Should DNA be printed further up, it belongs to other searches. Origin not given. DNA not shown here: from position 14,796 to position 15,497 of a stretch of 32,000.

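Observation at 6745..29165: Nine copies of a ~20-bp GC-clamped palindrome confined to intergenic regions of the GC-rich element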

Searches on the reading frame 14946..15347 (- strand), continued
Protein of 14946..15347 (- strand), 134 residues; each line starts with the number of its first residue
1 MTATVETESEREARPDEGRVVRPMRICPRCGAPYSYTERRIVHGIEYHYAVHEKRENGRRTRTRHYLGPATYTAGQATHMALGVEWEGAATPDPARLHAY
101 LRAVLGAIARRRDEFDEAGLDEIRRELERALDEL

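Call 105: fold_search(model_id=the predicted structure, library=viral)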
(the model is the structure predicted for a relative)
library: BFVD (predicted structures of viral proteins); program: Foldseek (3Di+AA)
matches with E <= 10: 1126; with E <= 0.001: 0
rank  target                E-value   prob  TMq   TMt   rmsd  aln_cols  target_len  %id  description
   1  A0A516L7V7            1.4e-01  0.33  0.23  0.18   8.4        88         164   15  (no name in the UniProt tables at hand)
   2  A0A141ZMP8            2.4e-01  0.77  0.38  0.25   8.1        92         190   15  (no name in the UniProt tables at hand)
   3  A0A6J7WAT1            2.7e-01  0.41  0.20  0.26  15.5        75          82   17  Uncharacterized protein [uncultured Caudovirales phage]
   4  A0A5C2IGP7            2.8e-01  0.63  0.25  0.35  10.2        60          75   15  (no name in the UniProt tables at hand)
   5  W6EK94                3.0e-01  0.35  0.27  0.18  12.2       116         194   16  Uncharacterized protein [Shewanella phage Spp001]
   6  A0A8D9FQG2            3.0e-01  0.20  0.20  0.26  16.1        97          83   11  Uncharacterized protein [uncultured marine phage]
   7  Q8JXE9                3.2e-01  0.75  0.24  0.12   5.2        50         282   10  P11 [Rosellinia necatrix mycoreovirus 3 (isolate W370)]
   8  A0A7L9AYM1            3.8e-01  0.10  0.17  0.10  14.2       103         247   12  RING-type domain-containing protein [Pyramimonas orientalis virus]
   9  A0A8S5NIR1            4.8e-01  0.23  0.21  0.19   8.4        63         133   21  Alpha-aminoadipate carrier protein [Siphoviridae sp. ctRg81]
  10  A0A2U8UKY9            4.8e-01  0.11  0.15  0.18  17.2        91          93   15  Uncharacterized protein [Gordonia phage Sour]
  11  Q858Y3                5.1e-01  0.51  0.21  0.37   9.2        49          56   14  Gp19.1 [Lomovskayavirus BT1]
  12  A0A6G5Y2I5            5.1e-01  0.30  0.20  0.15   3.4        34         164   24  (no name in the UniProt tables at hand)
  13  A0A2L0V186            5.1e-01  0.15  0.20  0.22  11.2        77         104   14  (no name in the UniProt tables at hand)
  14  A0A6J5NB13            5.4e-01  0.21  0.21  0.15  17.1        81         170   11  Uncharacterized protein [uncultured Caudovirales phage]
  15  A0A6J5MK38            5.4e-01  0.18  0.26  0.25  15.2       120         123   14  Uncharacterized protein [uncultured Caudovirales phage]
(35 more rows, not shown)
